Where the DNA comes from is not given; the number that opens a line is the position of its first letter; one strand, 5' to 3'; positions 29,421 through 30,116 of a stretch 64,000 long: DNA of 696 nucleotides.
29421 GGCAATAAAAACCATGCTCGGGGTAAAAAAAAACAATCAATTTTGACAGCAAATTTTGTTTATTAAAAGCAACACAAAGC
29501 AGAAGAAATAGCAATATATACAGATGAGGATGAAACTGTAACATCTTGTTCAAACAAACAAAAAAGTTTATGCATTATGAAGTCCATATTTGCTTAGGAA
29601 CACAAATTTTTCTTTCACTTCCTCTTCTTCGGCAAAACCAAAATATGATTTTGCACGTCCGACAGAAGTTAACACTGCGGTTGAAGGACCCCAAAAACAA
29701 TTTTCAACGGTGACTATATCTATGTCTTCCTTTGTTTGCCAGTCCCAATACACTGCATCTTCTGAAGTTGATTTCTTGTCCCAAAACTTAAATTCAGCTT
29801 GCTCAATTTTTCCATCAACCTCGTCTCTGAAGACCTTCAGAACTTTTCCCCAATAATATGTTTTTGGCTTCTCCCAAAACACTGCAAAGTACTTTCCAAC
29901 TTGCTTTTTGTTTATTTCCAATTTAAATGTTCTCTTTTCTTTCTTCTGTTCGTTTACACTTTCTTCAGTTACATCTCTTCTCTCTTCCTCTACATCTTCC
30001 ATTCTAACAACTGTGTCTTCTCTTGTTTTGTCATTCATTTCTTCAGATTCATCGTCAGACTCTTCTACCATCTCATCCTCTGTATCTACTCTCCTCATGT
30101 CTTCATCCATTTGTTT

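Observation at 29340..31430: Orphan acidic-protein ORF embedded in clusters of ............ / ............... motifs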

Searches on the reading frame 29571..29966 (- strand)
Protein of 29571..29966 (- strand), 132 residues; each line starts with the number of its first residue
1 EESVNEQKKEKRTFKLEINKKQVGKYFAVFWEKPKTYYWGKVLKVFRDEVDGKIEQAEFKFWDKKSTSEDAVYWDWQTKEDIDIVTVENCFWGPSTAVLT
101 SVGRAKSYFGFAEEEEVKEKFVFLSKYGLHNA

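Call 23: find_homologous_proteins(query=A1, max_evalue=0.01)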
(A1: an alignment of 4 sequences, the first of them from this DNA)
Query A1 (4 sequences) (132 aa, profile of the alignment): 8 proteins with E <= 0.01 among 134 candidates.
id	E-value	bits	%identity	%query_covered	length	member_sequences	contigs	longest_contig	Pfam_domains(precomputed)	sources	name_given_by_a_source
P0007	5.2e-47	177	97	70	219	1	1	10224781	-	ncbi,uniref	ncbi:unnamed protein product [Clavelina lepadiformis]|uniref:Uncharacterized protein n=1 Tax=Claveli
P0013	2.7e-45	172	36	67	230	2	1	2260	-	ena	-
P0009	7.2e-44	167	91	70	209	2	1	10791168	-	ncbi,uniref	ncbi:unnamed protein product [Clavelina lepadiformis]|uniref:Uncharacterized protein n=1 Tax=Claveli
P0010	8.6e-42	160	97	67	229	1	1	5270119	-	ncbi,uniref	ncbi:unnamed protein product [Clavelina lepadiformis]|uniref:Uncharacterized protein n=1 Tax=Claveli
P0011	1.0e-39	154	99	64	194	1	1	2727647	-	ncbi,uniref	ncbi:unnamed protein product [Clavelina lepadiformis]|uniref:Uncharacterized protein n=1 Tax=Claveli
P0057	4.3e-39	152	70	74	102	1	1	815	-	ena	-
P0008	1.3e-38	150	95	65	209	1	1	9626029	-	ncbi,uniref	ncbi:unnamed protein product [Clavelina lepadiformis]|uniref:Uncharacterized protein n=1 Tax=Claveli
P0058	9.3e-13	67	41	53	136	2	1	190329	-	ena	-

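Call 35: search_protein_representatives(alignment_id=A1)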
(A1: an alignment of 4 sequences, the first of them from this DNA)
Query: 4 sequences, 132 profile positions. Proteins with E-value up to 0.001 (for the whole library): 191; up to 1e-10: 86; up to 1e-30: 4. The best 150 are listed.
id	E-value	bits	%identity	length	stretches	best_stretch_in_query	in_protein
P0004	7.9e-60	217.2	-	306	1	1-118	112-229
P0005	3.0e-46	173.3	-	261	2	45-132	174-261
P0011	3.2e-40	153.8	-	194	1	48-132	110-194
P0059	6.0e-35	136.7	-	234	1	6-129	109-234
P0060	2.5e-30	121.8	-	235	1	12-116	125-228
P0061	1.1e-25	106.7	-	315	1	14-125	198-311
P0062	3.6e-25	105.1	-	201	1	16-120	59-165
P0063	1.1e-24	103.5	-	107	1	18-109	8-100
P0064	3.8e-23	98.5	-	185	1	16-125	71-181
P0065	9.6e-22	94.0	-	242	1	24-128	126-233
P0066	1.8e-21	93.1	-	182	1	11-104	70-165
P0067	2.1e-21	92.9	-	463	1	17-126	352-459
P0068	3.8e-21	92.0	-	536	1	12-101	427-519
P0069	2.0e-20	89.7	-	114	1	12-95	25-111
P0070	2.6e-20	89.3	-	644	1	15-122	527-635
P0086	1.2e-16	77.4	-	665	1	17-116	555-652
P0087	1.3e-16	77.4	-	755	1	22-129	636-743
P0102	1.4e-14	70.8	-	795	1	16-115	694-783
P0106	2.0e-14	70.3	-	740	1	17-103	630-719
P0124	8.7e-12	61.8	-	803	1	10-121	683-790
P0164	1.0e-08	51.9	-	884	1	24-99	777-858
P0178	8.2e-08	48.9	-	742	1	8-123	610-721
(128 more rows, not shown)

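Call 36: search_protein_families(library=pfam, proteins=[P0070, P0086, P0087, P0102, P0106, P0124, P0164, P0178, P0068, P0067], max_evalue=0.001)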
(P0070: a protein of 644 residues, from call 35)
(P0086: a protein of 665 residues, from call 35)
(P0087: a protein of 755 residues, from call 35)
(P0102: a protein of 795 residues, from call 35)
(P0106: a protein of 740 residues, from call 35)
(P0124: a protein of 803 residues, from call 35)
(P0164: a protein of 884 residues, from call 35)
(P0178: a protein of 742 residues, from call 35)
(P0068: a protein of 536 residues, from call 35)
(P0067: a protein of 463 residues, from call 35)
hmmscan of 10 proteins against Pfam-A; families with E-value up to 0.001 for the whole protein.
P0070 (644 aa): 1 family
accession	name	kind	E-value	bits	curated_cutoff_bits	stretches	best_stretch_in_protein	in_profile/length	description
PF03184.25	DDE_1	-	8.6e-17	61.7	22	1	207-340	4-138/177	DDE superfamily endonuclease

P0086 (665 aa): 2 families
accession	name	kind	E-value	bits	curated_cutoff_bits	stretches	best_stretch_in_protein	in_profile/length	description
PF03184.25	DDE_1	-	1.2e-24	87.3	22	1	74-242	3-177/177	DDE superfamily endonuclease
PF13358.12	DDE_3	-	3.4e-09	37.2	28.6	1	106-183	39-119/146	DDE superfamily endonuclease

P0087 (755 aa): 3 families
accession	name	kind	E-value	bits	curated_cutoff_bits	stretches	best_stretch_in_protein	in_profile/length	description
PF03184.25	DDE_1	-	1.3e-25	90.4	22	1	211-377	4-177/177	DDE superfamily endonuclease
PF13358.12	DDE_3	-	6.4e-05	23.3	28.6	0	257-317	56-118/146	DDE superfamily endonuclease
PF03221.22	HTH_Tnp_Tc5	-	0.0003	21.1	22.2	0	68-132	2-65/66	Tc5 transposase DNA-binding domain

P0102 (795 aa): 1 family
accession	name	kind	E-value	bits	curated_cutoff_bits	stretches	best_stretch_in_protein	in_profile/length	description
PF03184.25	DDE_1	-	0.00073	19.6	22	0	263-383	10-132/177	DDE superfamily endonuclease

P0106 (740 aa): 2 families
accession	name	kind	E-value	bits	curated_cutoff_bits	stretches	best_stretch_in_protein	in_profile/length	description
PF03184.25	DDE_1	-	4.4e-29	101.7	22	1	210-375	4-177/177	DDE superfamily endonuclease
PF13358.12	DDE_3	-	5.7e-06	26.7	28.6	1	252-316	53-119/146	DDE superfamily endonuclease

P0124 (803 aa): 1 family
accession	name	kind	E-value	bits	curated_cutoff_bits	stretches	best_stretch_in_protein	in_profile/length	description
PF03184.25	DDE_1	-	4e-28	98.6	22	1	221-390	3-177/177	DDE superfamily endonuclease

P0164 (884 aa): 2 families
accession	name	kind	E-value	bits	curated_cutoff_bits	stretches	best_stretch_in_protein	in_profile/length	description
PF03184.25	DDE_1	-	1.4e-25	90.3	22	1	153-322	2-177/177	DDE superfamily endonuclease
PF13358.12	DDE_3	-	2.4e-05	24.7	28.6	0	206-263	59-119/146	DDE superfamily endonuclease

P0178 (742 aa): 2 families
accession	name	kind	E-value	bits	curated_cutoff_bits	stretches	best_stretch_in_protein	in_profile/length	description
PF03184.25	DDE_1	-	3.8e-21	75.9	22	1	224-386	5-177/177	DDE superfamily endonuclease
PF13358.12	DDE_3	-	1.9e-05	25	28.6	1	261-345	50-135/146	DDE superfamily endonuclease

P0068 (536 aa): 2 families
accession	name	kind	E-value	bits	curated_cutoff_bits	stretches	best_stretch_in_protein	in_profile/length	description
PF03184.25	DDE_1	-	1.9e-20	73.6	22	1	12-141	41-177/177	DDE superfamily endonuclease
PF13358.12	DDE_3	-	0.00036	20.8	28.6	0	20-82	55-119/146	DDE superfamily endonuclease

P0067 (463 aa): 0 families

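Call 42: search_solved_structures(query=A2, max_evalue=10)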
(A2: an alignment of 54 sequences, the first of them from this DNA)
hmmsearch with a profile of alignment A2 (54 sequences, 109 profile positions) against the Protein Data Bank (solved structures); distinct sequences matched with E-value up to 10: 1.
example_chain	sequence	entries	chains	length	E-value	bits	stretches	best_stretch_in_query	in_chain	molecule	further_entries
7anq_B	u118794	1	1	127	2.5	11.6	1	14-37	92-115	VHH P1.40 minibody anti-Cter PCSK9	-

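Call 48: predict_structure(alignment_id=A2)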
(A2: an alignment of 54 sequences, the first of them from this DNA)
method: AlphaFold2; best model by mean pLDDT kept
length: 121 residues; sequences in the alignment: 54
mean_pLDDT: 89.6   pTM: 0.82
mean pLDDT of the five models: 89.6, 88.3, 88.1, 87.1, 86.9
residues with pLDDT >= 90: 82; 70-90: 32; 50-70: 5; < 50: 2
segments of 3 or more residues with pLDDT < 50: none
pLDDT, mean of each block of 10 residues (from residue 1): 82 96 94 94 95 81 86 96 93 85 94 84 48
secondary structure, 60 per line:
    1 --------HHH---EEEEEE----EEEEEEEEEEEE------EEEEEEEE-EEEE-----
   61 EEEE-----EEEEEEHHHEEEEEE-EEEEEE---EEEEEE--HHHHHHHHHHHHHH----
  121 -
elements in order: E15-20 E25-36 E43-50 E52-55 E61-64 E70-75 E79-84 E86-91 E95-100 H103-116

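Call 59: fold_search(model_id=the predicted structure, library=pdb)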
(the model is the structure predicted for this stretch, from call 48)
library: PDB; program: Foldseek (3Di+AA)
matches with E <= 10: 740; with E <= 0.001: 0
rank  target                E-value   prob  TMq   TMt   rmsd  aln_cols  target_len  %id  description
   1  7uw8                  4.9e-02  0.87  0.36  0.22   9.4       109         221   15  Drosophila melanogaster setdb1-tuor domain (released 2022-08-10)
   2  7uve_A                5.8e-02  0.80  0.36  0.21   8.4       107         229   12  Drosophila melanogaster setdb1-tuor domain with peptide H3K9me2K14ac (released 2022-08-10)
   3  7de9_A                6.1e-02  0.95  0.31  0.56   5.8        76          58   22  crystal structure of Arabidopsis RDM15 tudor domain in complex with an H3K4me1 peptide (released 2021-04-07)
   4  7lmk_D                1.2e-01  0.99  0.47  0.38   4.0        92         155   12  Crystal structure of bovine DNMT1 BAH1 domain in complex with H4K20me3 (released 2021-02-17)
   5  7lmm_B                1.4e-01  0.96  0.41  0.32   5.3        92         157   12  Crystal structure of bovine DNMT1 BAH1 domain in complex with H4K20me2 (released 2021-02-17)
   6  5ygc                  1.5e-01  0.96  0.34  0.21   5.8        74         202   11  Crystal structure of Drosophila melanogaster Papi extended Tudor domain (released 2018-03-14)
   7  6om3_K                2.1e-01  0.97  0.38  0.27   3.9        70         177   10  Crystal structure of the Orc1 BAH domain in complex with a nucleosome core particle (released 2019-07-10)
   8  7lmk_B                2.1e-01  0.93  0.41  0.33   5.3        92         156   12  Crystal structure of bovine DNMT1 BAH1 domain in complex with H4K20me3 (released 2021-02-17)
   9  4a4f_MODEL_1_A        2.1e-01  0.91  0.32  0.56   5.2        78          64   13  Solution structure of SPF30 Tudor domain in complex with symmetrically dimethylated arginine (released 2011-11-30)
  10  7cce_A                2.3e-01  0.80  0.43  0.34  12.4       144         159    9  crystal structure of Arabidopsis AIPP3 BAH domain in complex with an H3K27me3 peptide (released 2020-12-16)
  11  5vy1_A                2.3e-01  0.51  0.34  0.22  11.1       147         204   14  Crystal structure of the extended Tudor domain from BmPAPI (released 2017-06-14)
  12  8a22_Bz               2.3e-01  0.47  0.32  0.32  10.8       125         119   17  Structure of the mitochondrial ribosome from Polytomella magna (released 2022-11-16)
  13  4a4e_MODEL_1_A        2.4e-01  0.95  0.35  0.59   3.6        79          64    8  Solution structure of SMN Tudor domain in complex with symmetrically dimethylated arginine (released 2011-11-30)
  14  9dap                  2.5e-01  0.25  0.22  0.18  15.1        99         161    8  Human norovirus GII.3 protease in complex with rupintrivir (released 2025-02-19)
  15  7lmk_A                2.7e-01  0.96  0.47  0.37   3.7        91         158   12  Crystal structure of bovine DNMT1 BAH1 domain in complex with H4K20me3 (released 2021-02-17)
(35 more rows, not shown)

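Call 66: list_cluster_members(proteins=[P0106, P0087, P0124, P0059, P0061, P0070, P0102, P0164, P0178, P0086])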
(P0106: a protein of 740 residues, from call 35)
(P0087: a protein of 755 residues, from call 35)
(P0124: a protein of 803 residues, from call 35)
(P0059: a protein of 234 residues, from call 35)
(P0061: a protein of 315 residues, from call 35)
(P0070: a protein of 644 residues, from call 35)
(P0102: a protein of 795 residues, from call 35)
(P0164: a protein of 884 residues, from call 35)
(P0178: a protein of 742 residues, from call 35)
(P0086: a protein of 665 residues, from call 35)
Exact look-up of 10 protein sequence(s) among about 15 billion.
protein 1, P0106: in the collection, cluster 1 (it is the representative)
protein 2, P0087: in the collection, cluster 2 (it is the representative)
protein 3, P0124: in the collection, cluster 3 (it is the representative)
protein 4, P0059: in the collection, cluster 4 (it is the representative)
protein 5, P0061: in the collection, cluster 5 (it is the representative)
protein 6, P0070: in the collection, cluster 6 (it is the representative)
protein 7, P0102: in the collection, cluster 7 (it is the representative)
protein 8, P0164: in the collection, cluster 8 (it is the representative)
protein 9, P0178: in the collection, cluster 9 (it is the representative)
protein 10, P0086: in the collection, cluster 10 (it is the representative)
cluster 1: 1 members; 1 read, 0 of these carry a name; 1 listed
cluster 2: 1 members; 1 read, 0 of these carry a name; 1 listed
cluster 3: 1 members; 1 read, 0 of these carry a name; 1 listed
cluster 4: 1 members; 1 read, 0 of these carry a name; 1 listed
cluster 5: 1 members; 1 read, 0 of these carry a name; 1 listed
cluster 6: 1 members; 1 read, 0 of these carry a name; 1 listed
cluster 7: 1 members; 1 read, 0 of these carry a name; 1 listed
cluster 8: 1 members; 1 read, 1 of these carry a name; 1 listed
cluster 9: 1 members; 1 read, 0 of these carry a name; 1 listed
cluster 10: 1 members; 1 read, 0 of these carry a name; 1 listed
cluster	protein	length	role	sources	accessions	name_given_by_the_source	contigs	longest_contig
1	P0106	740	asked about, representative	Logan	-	-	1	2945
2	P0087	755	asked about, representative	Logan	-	-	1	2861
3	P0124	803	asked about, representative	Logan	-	-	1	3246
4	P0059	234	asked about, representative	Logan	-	-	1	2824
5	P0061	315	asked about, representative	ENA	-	-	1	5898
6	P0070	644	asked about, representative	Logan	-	-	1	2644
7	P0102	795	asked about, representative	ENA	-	-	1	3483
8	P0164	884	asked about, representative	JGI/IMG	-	hypothetical protein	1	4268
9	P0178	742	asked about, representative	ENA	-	-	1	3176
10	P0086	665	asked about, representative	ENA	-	-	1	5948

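Call 67: find_encoding_contigs(protein=P0106, flank=3000, max_places=3)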
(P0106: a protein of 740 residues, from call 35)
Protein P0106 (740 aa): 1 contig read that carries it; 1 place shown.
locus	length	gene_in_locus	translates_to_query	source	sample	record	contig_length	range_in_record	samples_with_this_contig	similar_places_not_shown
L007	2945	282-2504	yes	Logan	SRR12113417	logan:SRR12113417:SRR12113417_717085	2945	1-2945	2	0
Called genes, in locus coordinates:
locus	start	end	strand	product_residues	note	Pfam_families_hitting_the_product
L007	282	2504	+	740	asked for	PF13358:DDE_3 (faint), PF03184:DDE_1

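Call 68: find_encoding_contigs(protein=P0087, flank=3000, max_places=3)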
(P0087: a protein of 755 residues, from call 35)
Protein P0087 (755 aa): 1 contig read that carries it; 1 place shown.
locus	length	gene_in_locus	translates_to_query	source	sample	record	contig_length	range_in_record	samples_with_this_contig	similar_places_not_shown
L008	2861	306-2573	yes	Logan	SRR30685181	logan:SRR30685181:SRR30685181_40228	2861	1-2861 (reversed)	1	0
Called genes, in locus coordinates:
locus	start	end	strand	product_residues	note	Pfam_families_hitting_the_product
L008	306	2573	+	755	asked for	PF03184:DDE_1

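Call 76: search_protein_families(library=pfam, alignment_id=A2, max_evalue=1)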
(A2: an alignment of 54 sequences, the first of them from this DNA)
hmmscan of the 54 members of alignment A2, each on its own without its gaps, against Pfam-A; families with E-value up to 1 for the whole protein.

A. member 1, seq(121 aa): 0 families

B. families by the number of members that match (of 54 scanned): 14 families
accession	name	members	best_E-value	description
PF19353.4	DUF5930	1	0.0066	Family of unknown function (DUF5930)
PF00855.23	PWWP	1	0.0092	PWWP domain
PF05708.18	Peptidase_C92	1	0.017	Permuted papain-like amidase enzyme, YaeF/YiiX, C92 family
PF05544.16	Pro_racemase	1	0.02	Proline racemase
PF24323.1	DUF7494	1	0.057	Domain of unknown function (DUF7494)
PF00343.26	Phosphorylase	1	0.066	Carbohydrate phosphorylase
PF21267.3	UBAP-1_UBA2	1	0.066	Ubiquitin-associated protein 1, UBA2 domain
PF11123.14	DNA_Packaging_2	1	0.072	DNA packaging protein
PF09449.16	DUF2020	1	0.08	Domain of unknown function (DUF2020)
PF18141.7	UPF1_1B_dom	1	0.094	RNA helicase UPF1, 1B domain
PF16389.11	DUF4998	1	0.12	Domain of unknown function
PF17181.9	EPF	1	0.13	Epidermal patterning factor proteins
PF19381.4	DUF5956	1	0.19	Family of unknown function (DUF5956)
PF08846.15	DUF1816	1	0.44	Domain of unknown function (DUF1816)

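Call 82: fold_search(model_id=the predicted structure, library=viral)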
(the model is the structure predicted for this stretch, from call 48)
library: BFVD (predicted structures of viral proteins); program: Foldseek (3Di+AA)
matches with E <= 10: 793; with E <= 0.001: 0
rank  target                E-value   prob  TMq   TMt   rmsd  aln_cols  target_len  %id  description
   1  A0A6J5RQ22            3.5e-03  0.97  0.31  0.29  12.3       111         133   16  Uncharacterized protein [uncultured Caudovirales phage]
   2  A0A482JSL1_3          1.7e-02  0.87  0.29  0.05  10.1       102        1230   15  (no name in the UniProt tables at hand)
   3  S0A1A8                2.5e-02  0.99  0.34  0.27   8.4        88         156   15  (no name in the UniProt tables at hand)
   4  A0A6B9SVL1            3.9e-02  0.99  0.37  0.35   4.3        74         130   18  Uncharacterized protein [Sphaerotilus phage vB_SnaP-R1]
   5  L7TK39                3.9e-02  0.99  0.35  0.40   5.9        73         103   18  Uncharacterized protein [Escherichia phage PBECO4]
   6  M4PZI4                3.9e-02  0.98  0.34  0.21   8.5        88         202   15  (no name in the UniProt tables at hand)
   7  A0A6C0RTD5            5.4e-02  0.97  0.34  0.40   5.1        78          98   14  Uncharacterized protein [Streptomyces phage JXY1]
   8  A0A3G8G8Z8            6.0e-02  0.33  0.24  0.06  17.0       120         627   11  (no name in the UniProt tables at hand)
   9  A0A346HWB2            6.3e-02  0.95  0.30  0.47   5.7        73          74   14  (no name in the UniProt tables at hand)
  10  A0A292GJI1            7.5e-02  0.96  0.34  0.46   6.2        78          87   15  (no name in the UniProt tables at hand)
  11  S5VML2                8.3e-02  0.41  0.25  0.17  16.6       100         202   14  Uncharacterized protein [Pseudomonas phage PaBG]
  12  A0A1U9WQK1            8.8e-02  0.89  0.31  0.29   6.4        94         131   15  Uncharacterized protein [Geobacillus phage TP-84]
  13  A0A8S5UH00            9.3e-02  1.00  0.35  0.42   4.4        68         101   13  Uncharacterized protein [Myoviridae sp. ctshb19]
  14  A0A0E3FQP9            9.8e-02  0.72  0.34  0.31   9.1       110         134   11  Methylamine utilization protein [Synechococcus phage ACG-2014f]
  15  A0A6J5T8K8            9.8e-02  0.57  0.25  0.41  11.8        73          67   12  Uncharacterized protein [uncultured Caudovirales phage]
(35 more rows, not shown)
